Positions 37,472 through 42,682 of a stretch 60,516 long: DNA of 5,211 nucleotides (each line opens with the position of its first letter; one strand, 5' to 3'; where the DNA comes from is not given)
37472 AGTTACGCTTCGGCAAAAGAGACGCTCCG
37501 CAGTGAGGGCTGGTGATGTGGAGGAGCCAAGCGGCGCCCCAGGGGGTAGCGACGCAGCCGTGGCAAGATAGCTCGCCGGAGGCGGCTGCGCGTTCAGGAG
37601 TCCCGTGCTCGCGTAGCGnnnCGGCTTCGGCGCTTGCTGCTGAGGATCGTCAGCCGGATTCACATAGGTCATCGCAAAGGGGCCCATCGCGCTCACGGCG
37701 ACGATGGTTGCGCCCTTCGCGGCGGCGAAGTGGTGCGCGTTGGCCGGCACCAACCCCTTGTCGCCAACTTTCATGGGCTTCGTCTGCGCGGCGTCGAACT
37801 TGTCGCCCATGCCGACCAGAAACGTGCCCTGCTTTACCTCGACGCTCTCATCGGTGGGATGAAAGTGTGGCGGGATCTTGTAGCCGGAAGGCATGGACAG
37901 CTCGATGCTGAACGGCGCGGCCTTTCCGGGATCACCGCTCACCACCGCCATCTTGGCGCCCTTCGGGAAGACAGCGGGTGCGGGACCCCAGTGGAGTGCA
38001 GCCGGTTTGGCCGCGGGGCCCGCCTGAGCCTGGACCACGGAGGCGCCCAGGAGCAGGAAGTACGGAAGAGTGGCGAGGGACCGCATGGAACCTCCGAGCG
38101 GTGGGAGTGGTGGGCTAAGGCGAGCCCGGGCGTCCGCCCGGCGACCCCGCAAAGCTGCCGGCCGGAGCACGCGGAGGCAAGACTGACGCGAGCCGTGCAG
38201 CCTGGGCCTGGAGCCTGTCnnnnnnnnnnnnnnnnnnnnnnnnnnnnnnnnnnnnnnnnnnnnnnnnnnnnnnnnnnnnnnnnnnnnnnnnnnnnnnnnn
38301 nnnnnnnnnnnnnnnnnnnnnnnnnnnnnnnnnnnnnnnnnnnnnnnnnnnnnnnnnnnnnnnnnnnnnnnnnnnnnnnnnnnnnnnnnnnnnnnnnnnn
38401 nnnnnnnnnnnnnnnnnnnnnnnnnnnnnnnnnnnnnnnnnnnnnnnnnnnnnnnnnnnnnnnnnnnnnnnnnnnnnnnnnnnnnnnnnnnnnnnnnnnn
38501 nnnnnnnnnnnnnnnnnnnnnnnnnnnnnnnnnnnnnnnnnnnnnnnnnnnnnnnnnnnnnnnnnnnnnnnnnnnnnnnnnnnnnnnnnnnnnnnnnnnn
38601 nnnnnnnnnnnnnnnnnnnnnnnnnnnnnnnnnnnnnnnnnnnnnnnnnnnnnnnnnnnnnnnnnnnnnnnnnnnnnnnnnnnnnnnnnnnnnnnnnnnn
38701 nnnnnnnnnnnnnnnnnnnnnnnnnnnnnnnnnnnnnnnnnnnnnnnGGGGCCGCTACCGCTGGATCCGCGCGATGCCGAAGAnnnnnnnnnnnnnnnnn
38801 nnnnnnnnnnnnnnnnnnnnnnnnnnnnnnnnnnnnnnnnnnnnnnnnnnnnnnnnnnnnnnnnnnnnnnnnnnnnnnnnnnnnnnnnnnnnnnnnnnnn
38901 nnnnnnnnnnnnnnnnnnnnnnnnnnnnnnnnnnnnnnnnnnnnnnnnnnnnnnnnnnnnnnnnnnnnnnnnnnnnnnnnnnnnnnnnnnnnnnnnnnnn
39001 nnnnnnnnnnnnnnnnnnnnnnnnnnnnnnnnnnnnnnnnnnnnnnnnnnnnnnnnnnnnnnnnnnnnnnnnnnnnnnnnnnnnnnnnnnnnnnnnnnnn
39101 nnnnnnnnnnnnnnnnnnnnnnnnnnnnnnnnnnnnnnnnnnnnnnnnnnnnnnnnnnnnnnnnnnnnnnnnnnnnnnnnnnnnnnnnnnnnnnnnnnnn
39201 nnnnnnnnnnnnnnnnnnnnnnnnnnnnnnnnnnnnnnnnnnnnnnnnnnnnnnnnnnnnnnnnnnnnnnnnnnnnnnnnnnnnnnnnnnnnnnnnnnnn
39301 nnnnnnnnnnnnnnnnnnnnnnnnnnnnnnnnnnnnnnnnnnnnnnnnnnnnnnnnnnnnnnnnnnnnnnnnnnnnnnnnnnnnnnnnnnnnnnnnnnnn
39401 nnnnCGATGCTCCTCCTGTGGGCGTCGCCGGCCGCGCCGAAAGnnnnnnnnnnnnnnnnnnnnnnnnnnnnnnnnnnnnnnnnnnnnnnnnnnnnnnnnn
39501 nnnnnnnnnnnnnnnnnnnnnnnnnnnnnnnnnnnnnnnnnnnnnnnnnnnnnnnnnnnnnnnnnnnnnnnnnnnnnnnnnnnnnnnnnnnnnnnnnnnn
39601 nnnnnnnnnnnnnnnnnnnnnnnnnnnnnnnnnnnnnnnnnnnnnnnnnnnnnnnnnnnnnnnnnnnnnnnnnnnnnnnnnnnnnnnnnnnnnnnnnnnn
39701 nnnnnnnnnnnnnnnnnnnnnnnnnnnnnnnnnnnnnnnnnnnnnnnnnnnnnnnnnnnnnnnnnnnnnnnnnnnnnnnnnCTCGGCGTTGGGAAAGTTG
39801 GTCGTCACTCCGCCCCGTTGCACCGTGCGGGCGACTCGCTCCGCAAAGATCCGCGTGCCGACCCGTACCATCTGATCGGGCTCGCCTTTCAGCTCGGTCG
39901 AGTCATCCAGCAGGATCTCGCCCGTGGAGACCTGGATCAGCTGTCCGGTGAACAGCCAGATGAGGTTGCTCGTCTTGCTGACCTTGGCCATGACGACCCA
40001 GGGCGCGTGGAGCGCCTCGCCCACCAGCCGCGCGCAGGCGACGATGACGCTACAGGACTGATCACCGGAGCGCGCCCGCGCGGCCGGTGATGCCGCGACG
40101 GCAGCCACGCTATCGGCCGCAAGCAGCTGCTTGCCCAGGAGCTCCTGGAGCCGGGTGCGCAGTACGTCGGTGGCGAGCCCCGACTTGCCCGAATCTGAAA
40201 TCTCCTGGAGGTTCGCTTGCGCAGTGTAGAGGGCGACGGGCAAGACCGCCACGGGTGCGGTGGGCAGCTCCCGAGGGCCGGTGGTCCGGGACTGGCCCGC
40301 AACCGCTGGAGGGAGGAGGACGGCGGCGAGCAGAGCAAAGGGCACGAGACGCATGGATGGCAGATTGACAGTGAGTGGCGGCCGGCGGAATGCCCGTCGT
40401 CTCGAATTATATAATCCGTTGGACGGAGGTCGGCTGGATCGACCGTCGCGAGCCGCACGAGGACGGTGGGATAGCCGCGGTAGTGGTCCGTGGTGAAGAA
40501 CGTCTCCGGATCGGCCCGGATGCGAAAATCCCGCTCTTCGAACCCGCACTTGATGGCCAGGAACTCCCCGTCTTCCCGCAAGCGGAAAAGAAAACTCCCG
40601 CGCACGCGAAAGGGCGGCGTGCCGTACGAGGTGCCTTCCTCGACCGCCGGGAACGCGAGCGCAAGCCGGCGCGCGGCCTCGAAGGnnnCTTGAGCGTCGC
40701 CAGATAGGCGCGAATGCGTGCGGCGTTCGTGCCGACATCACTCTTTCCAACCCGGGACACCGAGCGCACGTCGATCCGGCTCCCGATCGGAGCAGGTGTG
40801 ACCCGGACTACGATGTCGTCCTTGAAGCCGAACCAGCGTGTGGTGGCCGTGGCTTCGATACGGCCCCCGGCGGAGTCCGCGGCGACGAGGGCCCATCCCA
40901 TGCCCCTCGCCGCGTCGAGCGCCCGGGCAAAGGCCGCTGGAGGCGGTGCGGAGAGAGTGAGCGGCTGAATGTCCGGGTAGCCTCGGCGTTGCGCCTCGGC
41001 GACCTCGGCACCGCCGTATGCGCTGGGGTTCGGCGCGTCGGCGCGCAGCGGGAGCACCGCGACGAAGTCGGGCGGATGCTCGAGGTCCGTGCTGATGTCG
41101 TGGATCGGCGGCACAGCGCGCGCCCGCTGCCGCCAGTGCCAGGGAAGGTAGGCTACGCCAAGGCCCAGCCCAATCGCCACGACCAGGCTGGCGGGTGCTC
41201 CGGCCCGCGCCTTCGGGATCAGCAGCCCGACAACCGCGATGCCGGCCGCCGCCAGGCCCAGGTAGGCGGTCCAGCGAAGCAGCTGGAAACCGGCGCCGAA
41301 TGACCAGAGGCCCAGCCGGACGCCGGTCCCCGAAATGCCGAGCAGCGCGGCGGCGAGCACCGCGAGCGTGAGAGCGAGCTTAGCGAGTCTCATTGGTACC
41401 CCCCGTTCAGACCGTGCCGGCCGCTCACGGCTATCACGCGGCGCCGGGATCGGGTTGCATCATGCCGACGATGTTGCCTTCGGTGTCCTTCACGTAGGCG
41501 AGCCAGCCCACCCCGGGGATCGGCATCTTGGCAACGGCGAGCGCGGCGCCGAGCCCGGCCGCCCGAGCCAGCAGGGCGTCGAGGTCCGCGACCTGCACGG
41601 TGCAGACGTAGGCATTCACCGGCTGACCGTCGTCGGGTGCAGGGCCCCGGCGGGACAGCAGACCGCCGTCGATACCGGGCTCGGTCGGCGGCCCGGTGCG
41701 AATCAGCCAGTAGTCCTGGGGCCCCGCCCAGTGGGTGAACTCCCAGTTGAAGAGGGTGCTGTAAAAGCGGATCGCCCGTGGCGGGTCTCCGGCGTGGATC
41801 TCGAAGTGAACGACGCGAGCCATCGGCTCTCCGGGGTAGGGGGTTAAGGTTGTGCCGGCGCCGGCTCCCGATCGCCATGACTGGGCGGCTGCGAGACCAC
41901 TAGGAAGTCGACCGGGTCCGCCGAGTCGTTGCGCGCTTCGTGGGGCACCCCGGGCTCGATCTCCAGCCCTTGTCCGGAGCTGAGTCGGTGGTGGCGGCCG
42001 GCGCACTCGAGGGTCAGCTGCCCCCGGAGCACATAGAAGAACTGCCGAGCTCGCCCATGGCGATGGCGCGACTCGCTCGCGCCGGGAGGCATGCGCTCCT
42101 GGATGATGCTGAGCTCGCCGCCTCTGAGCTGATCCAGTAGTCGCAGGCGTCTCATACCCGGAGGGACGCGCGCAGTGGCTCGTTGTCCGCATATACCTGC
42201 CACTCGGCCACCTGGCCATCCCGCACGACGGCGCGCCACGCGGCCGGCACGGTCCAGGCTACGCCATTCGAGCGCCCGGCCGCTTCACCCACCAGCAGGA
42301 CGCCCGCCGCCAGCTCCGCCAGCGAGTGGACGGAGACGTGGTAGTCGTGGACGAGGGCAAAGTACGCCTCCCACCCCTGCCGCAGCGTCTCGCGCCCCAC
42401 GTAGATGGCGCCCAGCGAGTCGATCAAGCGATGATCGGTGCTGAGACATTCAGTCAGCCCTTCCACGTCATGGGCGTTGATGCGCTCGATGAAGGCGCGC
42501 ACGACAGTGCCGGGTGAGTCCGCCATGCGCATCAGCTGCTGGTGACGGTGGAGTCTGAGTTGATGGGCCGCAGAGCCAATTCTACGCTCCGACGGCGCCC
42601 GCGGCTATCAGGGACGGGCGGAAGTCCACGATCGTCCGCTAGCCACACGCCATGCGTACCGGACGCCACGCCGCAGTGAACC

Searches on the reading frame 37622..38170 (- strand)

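Call 70: search_protein_families(library=pfam, max_evalue=0.001, proteins=[window:37622-38170:-])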
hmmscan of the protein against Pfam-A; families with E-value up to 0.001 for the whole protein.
window:37622-38170:- (183 aa): 1 family
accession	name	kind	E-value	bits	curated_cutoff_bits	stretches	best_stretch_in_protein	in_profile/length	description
PF07883.17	Cupin_2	-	0.00025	21.1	27.2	1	93-155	5-62/70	Cupin domain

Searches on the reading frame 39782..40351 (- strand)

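Call 70: search_protein_families(library=pfam, max_evalue=0.001, proteins=[window:39782-40351:-])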
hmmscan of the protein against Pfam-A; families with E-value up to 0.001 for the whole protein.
window:39782-40351:- (190 aa): 1 family
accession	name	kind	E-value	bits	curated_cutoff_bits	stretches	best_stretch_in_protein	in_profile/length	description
PF11684.13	DUF3280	-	2.3e-09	38.1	30.1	1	68-169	32-133/138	Protein of unknown function (DUF2380)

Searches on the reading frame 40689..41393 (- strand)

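Call 70: search_protein_families(library=pfam, max_evalue=0.001, proteins=[window:40689-41393:-])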
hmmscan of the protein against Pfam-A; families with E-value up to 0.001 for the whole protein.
window:40689-41393:- (235 aa): 1 family
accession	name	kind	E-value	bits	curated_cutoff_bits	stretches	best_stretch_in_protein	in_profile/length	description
PF07386.16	DUF1499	-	2.2e-27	96.2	22.6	1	99-234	1-114/114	Protein of unknown function (DUF1499)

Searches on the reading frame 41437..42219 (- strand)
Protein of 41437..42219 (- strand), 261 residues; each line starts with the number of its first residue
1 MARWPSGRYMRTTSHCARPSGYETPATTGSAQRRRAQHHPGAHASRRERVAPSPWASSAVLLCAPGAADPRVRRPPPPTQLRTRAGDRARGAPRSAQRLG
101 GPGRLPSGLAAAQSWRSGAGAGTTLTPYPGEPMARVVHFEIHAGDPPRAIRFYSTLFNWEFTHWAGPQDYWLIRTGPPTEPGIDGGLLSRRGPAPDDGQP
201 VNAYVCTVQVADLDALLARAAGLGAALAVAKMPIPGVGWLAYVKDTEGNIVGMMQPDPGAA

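Call 70: search_protein_families(library=pfam, max_evalue=0.001, proteins=[window:41437-42219:-])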
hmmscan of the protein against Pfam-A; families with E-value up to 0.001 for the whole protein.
window:41437-42219:- (261 aa): 2 families
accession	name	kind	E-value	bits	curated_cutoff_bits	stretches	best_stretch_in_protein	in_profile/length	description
PF00903.31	Glyoxalase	-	2.7e-05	25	20.6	1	135-250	1-118/121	Glyoxalase/Bleomycin resistance protein/Dioxygenase superfamily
PF18029.7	Glyoxalase_6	-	0.00062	20.8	23.6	0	141-249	4-101/106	Glyoxalase-like domain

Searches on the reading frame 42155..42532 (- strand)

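Call 43: search_protein_families(library=pfam, max_evalue=0.001, proteins=[window:42155-42532:-])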
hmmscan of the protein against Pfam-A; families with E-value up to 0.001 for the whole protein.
window:42155-42532:- (126 aa): 3 families
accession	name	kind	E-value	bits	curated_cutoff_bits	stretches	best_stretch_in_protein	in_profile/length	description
PF12680.13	SnoaL_2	-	3e-14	53.9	27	1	11-111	1-102/102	SnoaL-like domain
PF07366.18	SnoaL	-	7.6e-05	23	28.4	1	10-102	3-95/126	SnoaL-like polyketide cyclase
PF14534.12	DUF4440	-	0.00028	21.7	25.2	1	10-93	4-90/107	Domain of unknown function (DUF4440)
